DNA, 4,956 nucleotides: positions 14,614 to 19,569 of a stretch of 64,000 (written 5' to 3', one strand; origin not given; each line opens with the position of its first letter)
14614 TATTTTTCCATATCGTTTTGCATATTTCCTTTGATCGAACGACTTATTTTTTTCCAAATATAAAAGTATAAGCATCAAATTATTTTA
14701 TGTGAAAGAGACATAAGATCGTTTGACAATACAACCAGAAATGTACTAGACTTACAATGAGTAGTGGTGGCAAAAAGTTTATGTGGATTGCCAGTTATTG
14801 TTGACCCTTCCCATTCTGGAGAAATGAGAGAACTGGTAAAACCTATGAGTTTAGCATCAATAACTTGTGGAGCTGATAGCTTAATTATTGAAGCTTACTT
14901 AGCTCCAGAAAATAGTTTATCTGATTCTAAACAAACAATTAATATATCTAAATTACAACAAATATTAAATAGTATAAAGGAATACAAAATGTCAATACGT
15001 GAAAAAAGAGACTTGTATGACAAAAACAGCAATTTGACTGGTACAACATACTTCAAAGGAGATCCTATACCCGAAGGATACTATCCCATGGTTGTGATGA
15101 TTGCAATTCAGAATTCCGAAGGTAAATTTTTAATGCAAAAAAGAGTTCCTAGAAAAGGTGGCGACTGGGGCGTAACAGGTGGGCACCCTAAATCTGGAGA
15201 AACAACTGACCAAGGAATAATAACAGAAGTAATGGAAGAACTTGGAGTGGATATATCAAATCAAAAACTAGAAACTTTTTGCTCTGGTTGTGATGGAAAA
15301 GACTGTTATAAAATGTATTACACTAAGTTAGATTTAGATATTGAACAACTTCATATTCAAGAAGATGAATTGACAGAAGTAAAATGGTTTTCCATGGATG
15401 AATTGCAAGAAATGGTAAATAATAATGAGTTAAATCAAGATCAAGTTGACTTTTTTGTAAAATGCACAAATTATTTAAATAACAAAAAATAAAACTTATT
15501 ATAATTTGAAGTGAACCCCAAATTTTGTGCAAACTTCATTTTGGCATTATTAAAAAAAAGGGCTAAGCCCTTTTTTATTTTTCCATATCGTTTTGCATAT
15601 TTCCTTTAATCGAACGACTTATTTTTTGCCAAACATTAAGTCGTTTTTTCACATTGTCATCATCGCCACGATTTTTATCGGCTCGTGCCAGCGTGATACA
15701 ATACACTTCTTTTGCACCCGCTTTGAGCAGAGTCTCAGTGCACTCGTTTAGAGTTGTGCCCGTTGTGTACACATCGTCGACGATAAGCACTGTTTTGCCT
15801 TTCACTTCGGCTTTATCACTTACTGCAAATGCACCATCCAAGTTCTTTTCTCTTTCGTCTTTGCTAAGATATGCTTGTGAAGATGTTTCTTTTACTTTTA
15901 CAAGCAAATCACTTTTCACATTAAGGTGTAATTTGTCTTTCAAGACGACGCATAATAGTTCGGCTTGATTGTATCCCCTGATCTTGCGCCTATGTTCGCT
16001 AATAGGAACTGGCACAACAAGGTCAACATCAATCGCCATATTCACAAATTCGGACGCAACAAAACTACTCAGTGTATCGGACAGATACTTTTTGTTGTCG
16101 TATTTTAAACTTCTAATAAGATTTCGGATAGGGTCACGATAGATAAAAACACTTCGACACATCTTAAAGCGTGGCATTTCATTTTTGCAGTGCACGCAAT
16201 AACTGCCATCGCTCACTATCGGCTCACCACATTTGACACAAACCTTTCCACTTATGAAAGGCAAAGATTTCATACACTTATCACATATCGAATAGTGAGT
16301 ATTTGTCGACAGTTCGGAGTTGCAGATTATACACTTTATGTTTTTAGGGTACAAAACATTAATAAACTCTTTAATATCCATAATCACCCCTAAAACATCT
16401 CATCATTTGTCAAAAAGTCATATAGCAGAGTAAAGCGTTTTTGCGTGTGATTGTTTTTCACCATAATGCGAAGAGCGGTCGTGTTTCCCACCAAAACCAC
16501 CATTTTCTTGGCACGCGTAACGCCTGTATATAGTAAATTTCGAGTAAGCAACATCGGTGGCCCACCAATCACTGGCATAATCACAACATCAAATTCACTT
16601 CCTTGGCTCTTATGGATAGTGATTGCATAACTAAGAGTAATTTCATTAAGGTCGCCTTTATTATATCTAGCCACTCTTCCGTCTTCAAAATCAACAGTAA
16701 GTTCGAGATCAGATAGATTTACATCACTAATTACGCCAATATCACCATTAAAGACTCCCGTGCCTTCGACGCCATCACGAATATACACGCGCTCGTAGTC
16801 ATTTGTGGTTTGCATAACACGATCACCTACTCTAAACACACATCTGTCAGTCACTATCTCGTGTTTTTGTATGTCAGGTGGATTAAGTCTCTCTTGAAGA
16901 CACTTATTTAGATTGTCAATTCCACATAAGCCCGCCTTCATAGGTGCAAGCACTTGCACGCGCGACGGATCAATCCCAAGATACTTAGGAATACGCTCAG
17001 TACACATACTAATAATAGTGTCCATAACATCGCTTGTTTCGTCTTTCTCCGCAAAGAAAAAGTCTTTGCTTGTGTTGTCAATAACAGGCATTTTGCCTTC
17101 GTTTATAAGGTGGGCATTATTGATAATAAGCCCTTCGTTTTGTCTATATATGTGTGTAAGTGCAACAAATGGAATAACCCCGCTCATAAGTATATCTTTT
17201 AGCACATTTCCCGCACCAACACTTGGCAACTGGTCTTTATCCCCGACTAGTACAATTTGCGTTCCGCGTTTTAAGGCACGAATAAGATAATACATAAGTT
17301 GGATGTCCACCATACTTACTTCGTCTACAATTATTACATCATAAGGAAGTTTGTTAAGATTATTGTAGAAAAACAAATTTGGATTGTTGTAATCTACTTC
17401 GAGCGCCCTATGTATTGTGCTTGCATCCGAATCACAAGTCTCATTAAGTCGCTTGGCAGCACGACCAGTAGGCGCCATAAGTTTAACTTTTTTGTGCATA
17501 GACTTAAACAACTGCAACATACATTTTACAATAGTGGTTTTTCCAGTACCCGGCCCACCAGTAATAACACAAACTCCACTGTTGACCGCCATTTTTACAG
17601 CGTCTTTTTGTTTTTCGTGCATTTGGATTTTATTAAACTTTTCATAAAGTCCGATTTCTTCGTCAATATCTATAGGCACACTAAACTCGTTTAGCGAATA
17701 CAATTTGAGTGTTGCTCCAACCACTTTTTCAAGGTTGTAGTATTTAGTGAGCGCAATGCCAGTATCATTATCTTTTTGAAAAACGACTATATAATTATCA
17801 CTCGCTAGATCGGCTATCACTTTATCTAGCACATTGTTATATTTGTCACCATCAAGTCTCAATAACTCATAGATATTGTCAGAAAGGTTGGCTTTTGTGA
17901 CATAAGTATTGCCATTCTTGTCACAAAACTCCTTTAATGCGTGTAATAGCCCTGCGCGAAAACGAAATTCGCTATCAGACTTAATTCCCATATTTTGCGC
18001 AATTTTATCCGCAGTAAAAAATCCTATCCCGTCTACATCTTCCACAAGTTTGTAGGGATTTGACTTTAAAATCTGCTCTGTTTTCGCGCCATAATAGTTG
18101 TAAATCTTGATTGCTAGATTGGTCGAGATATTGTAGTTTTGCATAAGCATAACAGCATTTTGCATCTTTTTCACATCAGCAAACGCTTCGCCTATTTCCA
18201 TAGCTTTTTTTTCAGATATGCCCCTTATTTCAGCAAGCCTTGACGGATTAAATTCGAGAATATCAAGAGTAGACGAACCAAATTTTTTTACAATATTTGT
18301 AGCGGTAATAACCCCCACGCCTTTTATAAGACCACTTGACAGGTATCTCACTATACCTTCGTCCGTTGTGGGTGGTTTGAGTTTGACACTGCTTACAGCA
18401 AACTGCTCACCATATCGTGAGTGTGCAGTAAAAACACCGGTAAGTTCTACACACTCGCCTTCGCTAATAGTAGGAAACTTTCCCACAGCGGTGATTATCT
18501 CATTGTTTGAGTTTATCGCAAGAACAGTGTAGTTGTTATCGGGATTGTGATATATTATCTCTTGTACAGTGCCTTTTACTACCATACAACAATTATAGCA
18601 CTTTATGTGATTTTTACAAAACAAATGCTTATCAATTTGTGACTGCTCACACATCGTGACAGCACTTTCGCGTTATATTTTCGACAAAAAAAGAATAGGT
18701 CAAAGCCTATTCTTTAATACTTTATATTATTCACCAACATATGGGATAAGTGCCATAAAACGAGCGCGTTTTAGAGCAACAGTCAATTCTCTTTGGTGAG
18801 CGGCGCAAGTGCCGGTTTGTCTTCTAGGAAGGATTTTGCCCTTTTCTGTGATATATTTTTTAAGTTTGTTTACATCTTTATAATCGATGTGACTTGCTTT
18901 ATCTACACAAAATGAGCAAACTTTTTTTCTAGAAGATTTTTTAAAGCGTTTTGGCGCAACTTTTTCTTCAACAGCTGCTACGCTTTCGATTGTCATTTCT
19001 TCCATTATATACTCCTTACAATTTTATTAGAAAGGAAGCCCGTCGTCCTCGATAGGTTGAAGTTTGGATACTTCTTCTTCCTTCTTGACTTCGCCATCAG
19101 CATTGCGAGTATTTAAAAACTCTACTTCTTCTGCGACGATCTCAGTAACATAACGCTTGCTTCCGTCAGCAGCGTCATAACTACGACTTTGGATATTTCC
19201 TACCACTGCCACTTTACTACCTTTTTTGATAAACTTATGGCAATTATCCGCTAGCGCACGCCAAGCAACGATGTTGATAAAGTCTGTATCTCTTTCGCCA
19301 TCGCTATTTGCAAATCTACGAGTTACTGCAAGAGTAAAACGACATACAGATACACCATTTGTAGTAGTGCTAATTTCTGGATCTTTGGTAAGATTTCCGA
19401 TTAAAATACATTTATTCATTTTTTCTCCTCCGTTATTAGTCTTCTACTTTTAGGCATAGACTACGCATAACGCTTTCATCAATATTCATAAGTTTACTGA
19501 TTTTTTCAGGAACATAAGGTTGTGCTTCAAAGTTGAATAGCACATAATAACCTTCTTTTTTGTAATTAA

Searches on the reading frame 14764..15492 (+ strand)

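Call 16: search_protein_families(library=pfam, proteins=[window:14764-15492:+], max_evalue=0.001)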
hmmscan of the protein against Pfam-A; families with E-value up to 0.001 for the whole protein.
window:14764-15492:+ (242 aa): 2 families
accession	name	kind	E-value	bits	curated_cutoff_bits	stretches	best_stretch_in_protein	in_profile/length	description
PF00293.34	NUDIX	-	1.7e-14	54.4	21.1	1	109-217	4-119/134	NUDIX domain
PF00793.26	DAHP_synth_1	-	1.5e-11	44.2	25.5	1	4-78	189-268/270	DAHP synthetase I family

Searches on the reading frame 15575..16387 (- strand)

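Call 16: search_protein_families(library=pfam, proteins=[window:15575-16387:-], max_evalue=0.001)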
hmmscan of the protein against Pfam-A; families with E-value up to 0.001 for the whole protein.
window:15575-16387:- (270 aa): 5 families
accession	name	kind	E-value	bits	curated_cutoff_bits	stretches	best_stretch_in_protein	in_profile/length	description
PF00156.33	Pribosyltran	-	6.6e-15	55.2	26.3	1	178-251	79-141/158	Phosphoribosyl transferase domain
PF18912.6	DZR_2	-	9e-13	48.3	27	1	9-68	2-56/56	Double zinc ribbon domain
PF03660.19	PHF5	-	1.4e-06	28.9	26.7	1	16-69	27-77/104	PHF5-like protein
PF12773.13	DZR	-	2.9e-05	24.6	27.3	1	19-67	1-44/45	Double zinc ribbon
PF15610.12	PRTase_3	-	0.00052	19.9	28.7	1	157-254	94-193/264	PRTase ComF-like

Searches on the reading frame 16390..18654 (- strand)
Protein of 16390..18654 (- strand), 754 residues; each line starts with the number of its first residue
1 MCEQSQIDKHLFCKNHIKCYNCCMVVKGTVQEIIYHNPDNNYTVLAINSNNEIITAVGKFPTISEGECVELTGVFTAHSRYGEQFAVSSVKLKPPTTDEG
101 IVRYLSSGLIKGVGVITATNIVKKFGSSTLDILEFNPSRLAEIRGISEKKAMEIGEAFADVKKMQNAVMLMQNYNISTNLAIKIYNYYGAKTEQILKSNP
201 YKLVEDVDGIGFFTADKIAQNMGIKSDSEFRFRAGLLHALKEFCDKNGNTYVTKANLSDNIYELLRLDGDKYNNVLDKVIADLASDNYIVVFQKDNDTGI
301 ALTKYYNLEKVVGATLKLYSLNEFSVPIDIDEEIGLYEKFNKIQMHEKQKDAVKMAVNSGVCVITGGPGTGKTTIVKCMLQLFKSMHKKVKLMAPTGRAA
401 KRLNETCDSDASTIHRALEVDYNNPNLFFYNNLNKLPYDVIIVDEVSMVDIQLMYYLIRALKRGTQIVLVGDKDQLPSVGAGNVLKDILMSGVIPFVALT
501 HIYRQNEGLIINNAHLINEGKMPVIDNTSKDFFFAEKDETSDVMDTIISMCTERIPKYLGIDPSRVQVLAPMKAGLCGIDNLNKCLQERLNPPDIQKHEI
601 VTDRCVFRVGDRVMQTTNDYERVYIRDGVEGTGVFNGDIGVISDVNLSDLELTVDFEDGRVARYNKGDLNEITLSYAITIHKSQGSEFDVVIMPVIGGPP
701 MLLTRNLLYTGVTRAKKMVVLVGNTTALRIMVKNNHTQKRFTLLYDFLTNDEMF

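Call 16: search_protein_families(library=pfam, proteins=[window:16390-18654:-], max_evalue=0.001)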
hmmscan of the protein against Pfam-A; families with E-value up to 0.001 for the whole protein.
window:16390-18654:- (754 aa): 16 families
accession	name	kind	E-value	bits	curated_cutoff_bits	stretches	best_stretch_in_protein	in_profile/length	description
PF13245.12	AAA_19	-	1.3e-44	152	25.1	1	349-480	1-133/134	AAA domain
PF13604.12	AAA_30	-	3.7e-42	144.7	27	1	345-527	2-179/191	AAA domain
PF14490.11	HHH_RecD2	-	8.9e-38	128.5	27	1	162-251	3-92/92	ATP-dependent RecD2 DNA helicase HHH domain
PF23139.1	OB_YrrC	-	1.1e-22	80.2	27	1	26-95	4-76/76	ATP-dependent DNA helicase YrrC, OB-fold domain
PF18335.7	SH3_13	-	2e-21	76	41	1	582-656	1-65/65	ATP-dependent RecD-like DNA helicase SH3 domain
PF13538.12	UvrD_C_2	-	1.2e-18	67.2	27.4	1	675-722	2-52/52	UvrD-like helicase C-terminal domain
PF13086.12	AAA_11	-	3.9e-12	46.9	27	2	346-399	3-64/257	AAA domain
PF01443.25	Viral_helicase1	-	3.3e-09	37.3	21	1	362-479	1-100/228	Viral superfamily 1 RNA helicase core domain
PF14520.12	HHH_5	-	2.1e-06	28.5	27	1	110-154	7-51/57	Helix-hairpin-helix domain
PF13401.12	AAA_22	-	4.1e-06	27.6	27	1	359-473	5-124/130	AAA domain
PF09848.15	SLFN-g3_helicase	-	4.9e-06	26.5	24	1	361-445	3-87/354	Schlafen group 3, DNA/RNA helicase domain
PF20720.3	nSTAND3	-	3e-05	24.2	27.2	1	347-384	5-42/155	Novel STAND NTPase 3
PF05970.20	PIF1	-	3.3e-05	24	25.9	1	355-479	12-155/223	PIF1-like helicase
PF00580.27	UvrD-helicase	-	7.1e-05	23.1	23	0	346-406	2-64/271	UvrD/REP helicase N-terminal domain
PF05127.21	NAT10_TcmA_helicase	-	7.2e-05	23.2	22.7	1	363-462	1-114/176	RNA cytidine acetyltransferase NAT10/TcmA, helicase domain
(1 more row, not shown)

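Call 20: find_related_loci(query=window:16390-18654:-, collection=genome_contigs, flank=10000)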
Query window:16390-18654:- (754 aa) in genome_contigs; peptide patterns used: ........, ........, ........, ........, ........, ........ (x = any residue, [..] = any of these).
64 stretches matched a pattern; 22 encode a relative of the query (tblastn E <= 1e-3); 22 distinct loci.
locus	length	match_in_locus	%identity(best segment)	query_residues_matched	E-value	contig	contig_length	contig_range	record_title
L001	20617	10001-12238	88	9-754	0e+0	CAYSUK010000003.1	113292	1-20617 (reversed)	MAG TPA_asm: uncultured Christensenella sp. isolate SRP225648_co1_565 genome assembly, contig: NODE_180_length_113292_co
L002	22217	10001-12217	80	14-754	0e+0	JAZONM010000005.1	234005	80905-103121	MAG: Clostridia bacterium isolate T1900045639_YK20190333.MAGScoT_cleanbin_000015 SGB_8118_k141_313996, whole genome shot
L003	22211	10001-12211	71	19-754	0e+0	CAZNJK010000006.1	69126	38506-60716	MAG TPA_asm: uncultured Christensenella sp. isolate SRP225648_co1_73 genome assembly, contig: NODE_606_length_69126_cov_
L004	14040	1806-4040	68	11-754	0e+0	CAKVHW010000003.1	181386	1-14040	MAG: uncultured Clostridia bacterium isolate REFINED_METABAT215_TOP10_CONTIGS_1500_ASSEMBLY_K77_MERGED__Nepal_MoBio_Fibe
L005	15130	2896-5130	68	11-754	0e+0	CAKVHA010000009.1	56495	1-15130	MAG: uncultured Clostridia bacterium isolate REFINED_METABAT215_TOP10_CONTIGS_1500_ASSEMBLY_K77_MERGED__Hadza_MoBio_hadz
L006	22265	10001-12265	67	9-754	0e+0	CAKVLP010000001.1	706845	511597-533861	MAG: uncultured Clostridia bacterium isolate REFINED_METABAT215_TOP10_CONTIGS_1500_ASSEMBLY_K77_MERGED__Hadza_MoBio_hadz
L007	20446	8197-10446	65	9-752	0e+0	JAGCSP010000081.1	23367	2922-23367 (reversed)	MAG: Clostridia bacterium isolate RGIG10085 Yak_Rumen-1__c2025798, whole genome shotgun sequence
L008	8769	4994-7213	64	10-748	0e+0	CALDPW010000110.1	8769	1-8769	MAG TPA_asm: uncultured Clostridia bacterium isolate SRR6425815_bin.116_CONCOCT_v1.1_MAG genome assembly, contig: ERZ176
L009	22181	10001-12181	60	24-750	0e+0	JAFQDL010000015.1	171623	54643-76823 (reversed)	MAG: Clostridia bacterium isolate RGIG1719 Goat_Cecum-2__c801626, whole genome shotgun sequence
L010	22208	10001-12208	56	23-754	0e+0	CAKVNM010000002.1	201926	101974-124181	MAG: uncultured Clostridia bacterium isolate REFINED_METABAT215_TOP10_CONTIGS_1500_ASSEMBLY_K77_MERGED__Nepal_MoBio_Fibe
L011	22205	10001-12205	57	24-753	0e+0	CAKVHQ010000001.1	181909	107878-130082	MAG: uncultured Clostridia bacterium isolate REFINED_METABAT215_TOP10_CONTIGS_1500_ASSEMBLY_K77_MERGED__Hadza_MoBio_hadz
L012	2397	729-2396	70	11-565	0e+0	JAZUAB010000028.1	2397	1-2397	MAG: Candidatus Onthoplasma sp. isolate T1900045322_YK20190011.MAGScoT_cleanbin_000119 SGB_6375_k141_2999459, whole geno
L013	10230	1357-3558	53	24-748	0e+0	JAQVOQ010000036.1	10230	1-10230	MAG: Clostridia bacterium isolate STF1_184 NODE_20936_length_10230_cov_3.870929_Sandtown_F1, whole genome shotgun sequen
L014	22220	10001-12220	53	16-748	0e+0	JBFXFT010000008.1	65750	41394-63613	MAG: Spirochaetales bacterium isolate CA_2019_TPIn_145 NODE_1460_length_65750_cov_11.002408_TPIn, whole genome shotgun s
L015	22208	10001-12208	53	18-748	0e+0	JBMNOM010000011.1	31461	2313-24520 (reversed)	MAG: Christensenellales bacterium isolate SBF912SR4HQ0011 scaffold_2625_c1, whole genome shotgun sequence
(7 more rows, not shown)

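Call 56: search_protein_families(library=pfam, proteins=[L001:2-8779:+, L002:2-8350:+], max_evalue=0.01)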
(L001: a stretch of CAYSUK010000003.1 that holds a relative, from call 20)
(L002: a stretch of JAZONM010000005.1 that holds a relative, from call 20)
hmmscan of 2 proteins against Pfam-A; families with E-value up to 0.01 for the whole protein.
L001:2-8779:+ (2926 aa): 1 family
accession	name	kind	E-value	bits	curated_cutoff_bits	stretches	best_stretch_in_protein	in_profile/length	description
PF13306.12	LRR_5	-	7.8e-05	23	27.7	1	2265-2317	17-89/127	BspA type Leucine rich repeat region (6 copies)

L002:2-8350:+ (2783 aa): 1 family
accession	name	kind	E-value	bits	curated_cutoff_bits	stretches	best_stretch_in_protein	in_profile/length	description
PF13306.12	LRR_5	-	2.6e-26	92.4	27.7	1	1966-2061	10-106/127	BspA type Leucine rich repeat region (6 copies)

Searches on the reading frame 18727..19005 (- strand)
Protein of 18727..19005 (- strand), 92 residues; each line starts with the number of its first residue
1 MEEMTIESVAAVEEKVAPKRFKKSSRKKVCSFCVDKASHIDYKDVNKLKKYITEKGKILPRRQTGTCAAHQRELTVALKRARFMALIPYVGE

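Call 16: search_protein_families(library=pfam, proteins=[window:18727-19005:-], max_evalue=0.001)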
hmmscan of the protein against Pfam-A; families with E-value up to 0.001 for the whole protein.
window:18727-19005:- (92 aa): 1 family
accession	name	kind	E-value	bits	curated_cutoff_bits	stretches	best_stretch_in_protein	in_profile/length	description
PF01084.26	Ribosomal_S18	-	3.3e-26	91.6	21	1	37-87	2-52/52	Ribosomal protein S18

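Call 105: find_encoding_contigs(protein=window:18727-19005:-, flank=10000, max_places=10)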
Protein window:18727-19005:- (92 aa): 3 contigs read that carry it; 3 places shown.
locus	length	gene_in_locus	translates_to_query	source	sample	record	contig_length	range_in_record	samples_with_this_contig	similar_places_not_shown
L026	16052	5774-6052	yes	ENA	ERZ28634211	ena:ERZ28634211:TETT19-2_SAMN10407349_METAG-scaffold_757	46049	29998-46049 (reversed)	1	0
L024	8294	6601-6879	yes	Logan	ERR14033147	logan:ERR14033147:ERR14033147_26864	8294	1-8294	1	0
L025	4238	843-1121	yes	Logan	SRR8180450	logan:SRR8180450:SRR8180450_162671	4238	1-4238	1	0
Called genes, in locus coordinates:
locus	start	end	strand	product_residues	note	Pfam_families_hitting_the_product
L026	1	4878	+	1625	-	?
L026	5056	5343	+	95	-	PF01250:Ribosomal_S6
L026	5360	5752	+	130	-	PF00436:SSB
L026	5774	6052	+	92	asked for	PF01084:Ribosomal_S18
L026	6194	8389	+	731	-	PF23139:OB_YrrC, PF14490:HHH_RecD2, PF13086:AAA_11 (weak), PF13245:AAA_19, PF13401:AAA_22 (weak), PF13604:AAA_30, PF18335:SH3_13, PF13538:UvrD_C_2, +3 more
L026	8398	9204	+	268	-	PF03660:PHF5 (faint), PF18912:DZR_2, PF00156:Pribosyltran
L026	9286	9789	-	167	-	PF00293:NUDIX, PF14815:NUDIX_4 (faint)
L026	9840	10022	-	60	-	-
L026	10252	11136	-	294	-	PF00561:Abhydrolase_1, PF12146:Hydrolase_4, PF12697:Abhydrolase_6 (weak), PF00326:Peptidase_S9 (faint)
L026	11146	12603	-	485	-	PF00370:FGGY_N, PF02782:FGGY_C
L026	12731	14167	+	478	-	PF01266:DAO, PF04324:Fer2_BFD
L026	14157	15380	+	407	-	PF00070:Pyr_redox (faint), PF00890:FAD_binding_2, PF01266:DAO (faint), PF01494:FAD_binding_3 (faint), PF01946:Thi4 (faint), PF07992:Pyr_redox_2, PF12831:FAD_oxidored, PF13738:Pyr_redox_3 (weak), +2 more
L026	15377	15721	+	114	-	PF07892:DUF1667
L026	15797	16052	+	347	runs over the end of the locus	PF19328:DAP_DH_C (faint)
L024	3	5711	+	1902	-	?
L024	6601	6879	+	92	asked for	PF01084:Ribosomal_S18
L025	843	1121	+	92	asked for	PF01084:Ribosomal_S18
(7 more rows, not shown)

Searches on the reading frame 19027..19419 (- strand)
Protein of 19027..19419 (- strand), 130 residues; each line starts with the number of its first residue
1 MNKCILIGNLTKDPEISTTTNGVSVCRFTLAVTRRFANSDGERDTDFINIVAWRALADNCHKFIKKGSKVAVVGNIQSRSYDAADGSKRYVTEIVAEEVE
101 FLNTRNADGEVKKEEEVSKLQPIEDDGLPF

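Call 16: search_protein_families(library=pfam, proteins=[window:19027-19419:-], max_evalue=0.001)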
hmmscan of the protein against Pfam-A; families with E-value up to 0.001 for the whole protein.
window:19027-19419:- (130 aa): 2 families
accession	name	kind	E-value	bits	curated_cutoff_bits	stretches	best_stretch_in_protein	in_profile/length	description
PF00436.31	SSB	-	3.6e-35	120.6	26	1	1-102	1-104/104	Single-strand binding protein family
PF01336.31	tRNA_anti-codon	-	0.00014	22.2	27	1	44-100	25-73/75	OB-fold nucleic acid binding domain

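Call 106: find_encoding_contigs(protein=window:19027-19419:-, flank=10000, max_places=10)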
Protein window:19027-19419:- (130 aa): 13 contigs read that carry it; 10 places shown.
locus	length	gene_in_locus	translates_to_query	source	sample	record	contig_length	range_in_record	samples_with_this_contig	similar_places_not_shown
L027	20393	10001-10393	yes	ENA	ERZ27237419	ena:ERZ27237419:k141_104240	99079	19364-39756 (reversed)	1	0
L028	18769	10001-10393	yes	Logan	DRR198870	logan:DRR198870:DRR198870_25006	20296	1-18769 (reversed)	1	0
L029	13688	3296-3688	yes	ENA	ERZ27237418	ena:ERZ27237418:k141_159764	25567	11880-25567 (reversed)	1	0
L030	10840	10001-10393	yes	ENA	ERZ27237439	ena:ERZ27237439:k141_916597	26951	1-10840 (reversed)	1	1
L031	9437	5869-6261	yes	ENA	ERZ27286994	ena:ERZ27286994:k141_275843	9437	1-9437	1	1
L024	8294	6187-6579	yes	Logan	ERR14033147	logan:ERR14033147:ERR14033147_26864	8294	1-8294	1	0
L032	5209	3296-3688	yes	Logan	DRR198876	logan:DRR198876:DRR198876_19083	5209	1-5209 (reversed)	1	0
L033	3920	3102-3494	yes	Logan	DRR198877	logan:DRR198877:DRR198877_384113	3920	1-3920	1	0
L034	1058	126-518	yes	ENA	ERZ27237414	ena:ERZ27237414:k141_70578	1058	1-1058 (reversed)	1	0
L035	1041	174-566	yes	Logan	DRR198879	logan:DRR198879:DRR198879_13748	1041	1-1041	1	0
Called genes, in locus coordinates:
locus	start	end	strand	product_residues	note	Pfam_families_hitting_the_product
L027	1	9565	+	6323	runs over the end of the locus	PF09479:Flg_new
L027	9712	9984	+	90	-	PF01250:Ribosomal_S6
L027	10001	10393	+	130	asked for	PF00436:SSB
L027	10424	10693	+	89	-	PF01084:Ribosomal_S18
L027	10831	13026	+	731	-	PF23139:OB_YrrC, PF14490:HHH_RecD2, PF13086:AAA_11 (weak), PF13245:AAA_19, PF13401:AAA_22 (weak), PF13604:AAA_30, PF18335:SH3_13, PF13538:UvrD_C_2, +4 more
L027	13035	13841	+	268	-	PF03660:PHF5 (weak), PF18912:DZR_2, PF00156:Pribosyltran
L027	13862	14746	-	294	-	PF00326:Peptidase_S9 (faint), PF00561:Abhydrolase_1, PF12146:Hydrolase_4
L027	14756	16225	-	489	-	PF00370:FGGY_N, PF02782:FGGY_C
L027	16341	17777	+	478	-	PF01266:DAO, PF04324:Fer2_BFD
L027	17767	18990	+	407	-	PF00070:Pyr_redox (faint), PF00890:FAD_binding_2, PF01266:DAO (faint), PF01494:FAD_binding_3 (faint), PF01946:Thi4 (faint), PF07992:Pyr_redox_2, PF12831:FAD_oxidored, PF13738:Pyr_redox_3 (weak), +2 more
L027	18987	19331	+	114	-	PF07892:DUF1667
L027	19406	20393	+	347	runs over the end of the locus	PF19328:DAP_DH_C (weak)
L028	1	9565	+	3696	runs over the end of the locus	?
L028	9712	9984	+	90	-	PF01250:Ribosomal_S6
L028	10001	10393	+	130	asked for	PF00436:SSB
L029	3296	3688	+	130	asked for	PF00436:SSB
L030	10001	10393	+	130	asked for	PF00436:SSB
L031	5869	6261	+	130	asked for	PF00436:SSB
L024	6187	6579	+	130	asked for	PF00436:SSB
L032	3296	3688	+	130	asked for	PF00436:SSB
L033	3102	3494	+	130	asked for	PF00436:SSB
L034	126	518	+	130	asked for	PF00436:SSB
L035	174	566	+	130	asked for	PF00436:SSB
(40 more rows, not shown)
